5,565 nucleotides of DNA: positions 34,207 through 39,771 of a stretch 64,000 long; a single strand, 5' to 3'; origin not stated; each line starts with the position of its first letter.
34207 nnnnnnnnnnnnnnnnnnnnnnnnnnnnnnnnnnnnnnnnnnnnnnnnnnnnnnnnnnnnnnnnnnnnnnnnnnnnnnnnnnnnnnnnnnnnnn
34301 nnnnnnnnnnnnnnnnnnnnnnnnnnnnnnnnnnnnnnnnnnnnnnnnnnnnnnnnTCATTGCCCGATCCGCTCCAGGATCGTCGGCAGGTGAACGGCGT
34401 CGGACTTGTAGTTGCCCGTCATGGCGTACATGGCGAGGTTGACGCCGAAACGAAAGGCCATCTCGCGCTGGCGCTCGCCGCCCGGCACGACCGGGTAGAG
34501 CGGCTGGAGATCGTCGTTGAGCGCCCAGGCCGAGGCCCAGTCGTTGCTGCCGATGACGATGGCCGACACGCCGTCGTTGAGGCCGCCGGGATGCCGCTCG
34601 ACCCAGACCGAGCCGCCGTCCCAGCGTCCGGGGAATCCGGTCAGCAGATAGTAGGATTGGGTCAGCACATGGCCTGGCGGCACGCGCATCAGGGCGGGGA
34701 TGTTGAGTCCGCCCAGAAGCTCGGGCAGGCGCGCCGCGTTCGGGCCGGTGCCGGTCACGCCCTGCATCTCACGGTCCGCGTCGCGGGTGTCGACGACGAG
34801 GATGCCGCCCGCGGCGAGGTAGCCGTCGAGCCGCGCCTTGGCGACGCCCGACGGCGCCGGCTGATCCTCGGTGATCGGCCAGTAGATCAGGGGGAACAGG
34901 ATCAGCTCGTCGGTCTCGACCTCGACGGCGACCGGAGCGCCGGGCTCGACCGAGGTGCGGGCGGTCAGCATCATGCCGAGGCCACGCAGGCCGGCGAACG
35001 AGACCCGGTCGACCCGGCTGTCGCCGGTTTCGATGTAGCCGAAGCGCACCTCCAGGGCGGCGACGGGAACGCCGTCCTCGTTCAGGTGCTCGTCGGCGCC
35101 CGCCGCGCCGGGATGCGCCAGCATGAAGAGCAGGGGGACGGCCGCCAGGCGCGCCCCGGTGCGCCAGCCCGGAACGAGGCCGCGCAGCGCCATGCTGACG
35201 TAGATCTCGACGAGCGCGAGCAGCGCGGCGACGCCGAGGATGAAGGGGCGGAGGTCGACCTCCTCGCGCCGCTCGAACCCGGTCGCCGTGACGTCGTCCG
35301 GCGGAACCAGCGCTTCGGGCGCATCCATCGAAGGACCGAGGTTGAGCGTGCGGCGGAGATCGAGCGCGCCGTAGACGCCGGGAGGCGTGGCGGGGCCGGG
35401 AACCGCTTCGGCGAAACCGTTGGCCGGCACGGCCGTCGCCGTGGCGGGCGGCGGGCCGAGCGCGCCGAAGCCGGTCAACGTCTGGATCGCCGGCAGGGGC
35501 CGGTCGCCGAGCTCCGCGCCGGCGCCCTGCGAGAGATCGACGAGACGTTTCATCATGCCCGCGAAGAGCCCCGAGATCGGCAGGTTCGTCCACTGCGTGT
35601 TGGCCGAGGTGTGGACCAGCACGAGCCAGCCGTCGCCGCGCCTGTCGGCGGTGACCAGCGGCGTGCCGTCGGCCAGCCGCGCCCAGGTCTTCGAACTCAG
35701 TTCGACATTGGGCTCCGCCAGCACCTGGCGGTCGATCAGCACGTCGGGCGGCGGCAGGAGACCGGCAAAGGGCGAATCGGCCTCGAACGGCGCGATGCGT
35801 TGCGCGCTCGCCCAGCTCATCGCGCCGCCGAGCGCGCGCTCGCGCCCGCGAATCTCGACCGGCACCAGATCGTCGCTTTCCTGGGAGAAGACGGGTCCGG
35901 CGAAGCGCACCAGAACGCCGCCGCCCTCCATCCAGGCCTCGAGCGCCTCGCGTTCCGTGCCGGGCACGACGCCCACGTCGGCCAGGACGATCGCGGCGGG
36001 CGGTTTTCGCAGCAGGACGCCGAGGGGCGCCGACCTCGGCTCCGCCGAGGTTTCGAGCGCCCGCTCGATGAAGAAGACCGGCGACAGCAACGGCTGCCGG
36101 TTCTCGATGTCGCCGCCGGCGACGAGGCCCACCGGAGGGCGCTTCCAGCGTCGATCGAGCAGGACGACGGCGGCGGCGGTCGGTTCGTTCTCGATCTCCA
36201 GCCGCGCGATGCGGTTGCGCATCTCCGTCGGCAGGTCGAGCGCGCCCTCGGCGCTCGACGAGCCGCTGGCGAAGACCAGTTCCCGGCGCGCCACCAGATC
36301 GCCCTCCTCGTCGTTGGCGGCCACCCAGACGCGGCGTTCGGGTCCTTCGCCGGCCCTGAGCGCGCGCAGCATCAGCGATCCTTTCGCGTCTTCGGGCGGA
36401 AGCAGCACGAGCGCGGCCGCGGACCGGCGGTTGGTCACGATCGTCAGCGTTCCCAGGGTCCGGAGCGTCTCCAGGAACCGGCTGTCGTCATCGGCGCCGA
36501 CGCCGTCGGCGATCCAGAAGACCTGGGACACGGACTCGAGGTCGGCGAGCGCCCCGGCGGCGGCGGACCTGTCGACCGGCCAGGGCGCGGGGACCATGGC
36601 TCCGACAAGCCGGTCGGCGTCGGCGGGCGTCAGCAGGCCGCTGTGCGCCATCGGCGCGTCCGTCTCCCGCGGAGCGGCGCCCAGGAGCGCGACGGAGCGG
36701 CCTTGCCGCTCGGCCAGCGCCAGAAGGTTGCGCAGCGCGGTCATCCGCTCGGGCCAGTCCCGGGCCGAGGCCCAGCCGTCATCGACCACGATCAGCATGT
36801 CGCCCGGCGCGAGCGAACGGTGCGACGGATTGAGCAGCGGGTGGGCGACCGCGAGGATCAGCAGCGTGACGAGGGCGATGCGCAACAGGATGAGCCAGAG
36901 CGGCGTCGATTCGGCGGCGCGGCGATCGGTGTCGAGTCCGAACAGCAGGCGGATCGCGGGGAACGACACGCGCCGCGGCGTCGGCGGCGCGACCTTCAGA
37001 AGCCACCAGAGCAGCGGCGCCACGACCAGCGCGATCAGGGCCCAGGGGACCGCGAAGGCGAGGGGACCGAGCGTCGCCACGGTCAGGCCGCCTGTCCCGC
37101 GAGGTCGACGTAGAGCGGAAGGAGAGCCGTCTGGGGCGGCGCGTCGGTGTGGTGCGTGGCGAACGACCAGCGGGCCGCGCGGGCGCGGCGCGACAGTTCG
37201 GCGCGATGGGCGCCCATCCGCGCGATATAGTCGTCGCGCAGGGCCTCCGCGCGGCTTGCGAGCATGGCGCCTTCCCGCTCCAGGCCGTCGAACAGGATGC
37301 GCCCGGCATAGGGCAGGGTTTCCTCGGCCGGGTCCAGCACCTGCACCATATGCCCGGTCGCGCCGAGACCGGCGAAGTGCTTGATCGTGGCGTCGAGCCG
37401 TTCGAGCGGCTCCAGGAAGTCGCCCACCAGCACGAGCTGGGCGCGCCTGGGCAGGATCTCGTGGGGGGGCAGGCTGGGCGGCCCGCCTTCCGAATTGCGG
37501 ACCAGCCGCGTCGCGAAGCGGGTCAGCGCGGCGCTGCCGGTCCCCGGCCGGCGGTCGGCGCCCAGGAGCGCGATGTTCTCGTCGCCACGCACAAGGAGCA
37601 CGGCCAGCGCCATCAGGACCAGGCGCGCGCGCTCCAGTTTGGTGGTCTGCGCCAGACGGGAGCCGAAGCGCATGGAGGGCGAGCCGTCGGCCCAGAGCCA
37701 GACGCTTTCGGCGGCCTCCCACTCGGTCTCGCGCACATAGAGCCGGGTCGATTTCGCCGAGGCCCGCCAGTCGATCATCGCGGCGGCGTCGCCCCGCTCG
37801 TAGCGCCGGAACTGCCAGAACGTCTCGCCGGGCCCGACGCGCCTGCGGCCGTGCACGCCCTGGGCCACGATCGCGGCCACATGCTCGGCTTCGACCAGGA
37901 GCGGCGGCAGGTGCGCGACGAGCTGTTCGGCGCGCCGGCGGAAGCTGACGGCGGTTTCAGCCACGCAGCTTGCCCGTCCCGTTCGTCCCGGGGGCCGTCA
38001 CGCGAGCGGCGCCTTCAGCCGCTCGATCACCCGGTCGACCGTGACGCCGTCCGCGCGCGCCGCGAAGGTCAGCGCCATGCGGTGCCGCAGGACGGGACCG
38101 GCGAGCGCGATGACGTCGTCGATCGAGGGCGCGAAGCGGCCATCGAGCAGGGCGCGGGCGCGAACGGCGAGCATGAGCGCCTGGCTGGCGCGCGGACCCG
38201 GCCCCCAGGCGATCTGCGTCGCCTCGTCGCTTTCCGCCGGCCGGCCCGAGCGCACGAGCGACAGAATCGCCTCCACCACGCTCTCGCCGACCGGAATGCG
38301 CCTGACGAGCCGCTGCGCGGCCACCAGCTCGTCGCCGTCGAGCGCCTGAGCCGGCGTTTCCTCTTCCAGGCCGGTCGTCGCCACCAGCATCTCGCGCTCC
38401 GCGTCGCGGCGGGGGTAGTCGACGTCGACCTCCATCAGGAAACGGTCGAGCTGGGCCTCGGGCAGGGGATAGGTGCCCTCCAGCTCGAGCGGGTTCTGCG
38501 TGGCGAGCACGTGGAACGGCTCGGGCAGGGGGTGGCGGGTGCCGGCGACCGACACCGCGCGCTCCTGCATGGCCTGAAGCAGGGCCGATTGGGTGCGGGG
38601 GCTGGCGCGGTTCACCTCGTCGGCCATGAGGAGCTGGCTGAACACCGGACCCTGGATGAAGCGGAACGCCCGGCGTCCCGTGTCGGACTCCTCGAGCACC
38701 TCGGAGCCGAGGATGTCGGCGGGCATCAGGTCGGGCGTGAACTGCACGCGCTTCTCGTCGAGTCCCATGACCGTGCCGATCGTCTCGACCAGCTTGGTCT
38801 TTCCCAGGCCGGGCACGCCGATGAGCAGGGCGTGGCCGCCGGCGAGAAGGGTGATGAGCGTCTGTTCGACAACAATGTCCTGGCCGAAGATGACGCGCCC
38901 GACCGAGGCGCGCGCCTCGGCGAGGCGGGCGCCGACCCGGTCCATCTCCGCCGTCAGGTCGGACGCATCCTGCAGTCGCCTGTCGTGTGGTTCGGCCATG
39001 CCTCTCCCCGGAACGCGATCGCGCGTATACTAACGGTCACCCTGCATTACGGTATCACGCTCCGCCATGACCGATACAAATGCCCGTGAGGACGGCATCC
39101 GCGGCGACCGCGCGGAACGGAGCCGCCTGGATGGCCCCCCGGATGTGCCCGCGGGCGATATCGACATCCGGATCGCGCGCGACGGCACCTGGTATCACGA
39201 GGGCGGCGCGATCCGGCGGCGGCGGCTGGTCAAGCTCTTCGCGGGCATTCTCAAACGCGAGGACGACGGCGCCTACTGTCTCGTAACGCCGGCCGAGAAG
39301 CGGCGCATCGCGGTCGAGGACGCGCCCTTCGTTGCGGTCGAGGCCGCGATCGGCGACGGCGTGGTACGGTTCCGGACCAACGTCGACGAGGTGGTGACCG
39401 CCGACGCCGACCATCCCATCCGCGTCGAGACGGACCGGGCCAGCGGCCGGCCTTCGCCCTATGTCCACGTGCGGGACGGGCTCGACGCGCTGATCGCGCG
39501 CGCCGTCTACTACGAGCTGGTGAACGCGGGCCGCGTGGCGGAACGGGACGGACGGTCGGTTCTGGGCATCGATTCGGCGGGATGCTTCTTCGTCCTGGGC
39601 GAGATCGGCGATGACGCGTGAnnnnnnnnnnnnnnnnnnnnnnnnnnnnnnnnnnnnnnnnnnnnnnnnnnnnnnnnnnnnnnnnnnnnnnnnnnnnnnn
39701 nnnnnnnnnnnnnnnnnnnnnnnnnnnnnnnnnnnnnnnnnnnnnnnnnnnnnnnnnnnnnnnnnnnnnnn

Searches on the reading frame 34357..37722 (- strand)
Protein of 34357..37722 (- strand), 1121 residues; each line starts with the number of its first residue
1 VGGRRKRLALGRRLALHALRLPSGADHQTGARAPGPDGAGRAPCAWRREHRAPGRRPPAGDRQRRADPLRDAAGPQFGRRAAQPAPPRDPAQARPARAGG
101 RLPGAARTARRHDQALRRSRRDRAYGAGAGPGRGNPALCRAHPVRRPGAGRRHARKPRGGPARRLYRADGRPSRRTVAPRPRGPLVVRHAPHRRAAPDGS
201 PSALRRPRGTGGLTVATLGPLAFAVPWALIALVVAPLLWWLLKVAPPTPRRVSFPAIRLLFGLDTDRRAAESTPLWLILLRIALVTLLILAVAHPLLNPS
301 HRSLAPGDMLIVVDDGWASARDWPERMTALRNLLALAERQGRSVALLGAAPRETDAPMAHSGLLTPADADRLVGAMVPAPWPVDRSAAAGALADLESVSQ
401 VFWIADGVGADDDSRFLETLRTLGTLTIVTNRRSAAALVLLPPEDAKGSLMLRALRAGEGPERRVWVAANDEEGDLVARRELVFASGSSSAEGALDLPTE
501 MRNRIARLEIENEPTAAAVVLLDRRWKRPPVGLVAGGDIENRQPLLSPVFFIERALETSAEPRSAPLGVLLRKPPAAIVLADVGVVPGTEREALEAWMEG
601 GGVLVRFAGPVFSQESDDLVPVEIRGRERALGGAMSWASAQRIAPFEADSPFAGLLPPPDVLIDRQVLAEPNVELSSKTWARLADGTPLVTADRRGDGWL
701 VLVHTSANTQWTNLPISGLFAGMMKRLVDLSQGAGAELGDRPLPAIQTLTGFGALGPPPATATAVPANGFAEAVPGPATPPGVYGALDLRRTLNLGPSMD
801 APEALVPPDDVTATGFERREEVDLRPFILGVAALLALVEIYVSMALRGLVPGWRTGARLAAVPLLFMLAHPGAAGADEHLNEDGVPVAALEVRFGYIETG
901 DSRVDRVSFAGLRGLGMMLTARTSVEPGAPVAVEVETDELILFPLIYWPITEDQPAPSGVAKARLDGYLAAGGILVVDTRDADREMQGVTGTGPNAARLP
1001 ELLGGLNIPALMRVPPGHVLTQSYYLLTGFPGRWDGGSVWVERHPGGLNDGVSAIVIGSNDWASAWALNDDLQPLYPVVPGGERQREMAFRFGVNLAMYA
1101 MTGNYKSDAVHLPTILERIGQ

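Call 29: search_protein_families(library=pfam, proteins=[window:34357-37722:-], max_evalue=0.0001)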
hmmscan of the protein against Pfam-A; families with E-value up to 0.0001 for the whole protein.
window:34357-37722:- (1121 aa): 2 families
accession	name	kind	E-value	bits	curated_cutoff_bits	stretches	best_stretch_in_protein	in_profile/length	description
PF13709.12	DUF4159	-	3.6e-45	154.4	25.9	1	893-1101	1-202/202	Domain of unknown function (DUF4159)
PF07584.16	BatA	-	7.4e-14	52.4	25.9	1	222-295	3-77/77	Aerotolerance regulator N-terminal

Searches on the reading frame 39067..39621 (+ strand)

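Call 29: search_protein_families(library=pfam, proteins=[window:39067-39621:+], max_evalue=0.0001)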
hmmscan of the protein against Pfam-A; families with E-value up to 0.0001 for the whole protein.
window:39067-39621:+ (184 aa): 2 families
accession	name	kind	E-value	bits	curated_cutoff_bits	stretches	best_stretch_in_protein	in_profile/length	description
PF21028.2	DUF1285_C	-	2.8e-31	108.1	29.3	1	87-177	1-95/95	Protein of unknown function (DUF1285), C-terminal domain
PF06938.16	DUF1285_N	-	1.1e-23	83.2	29.3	1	29-86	11-67/67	Domain of unknown function (DUF1285), N-terminal domain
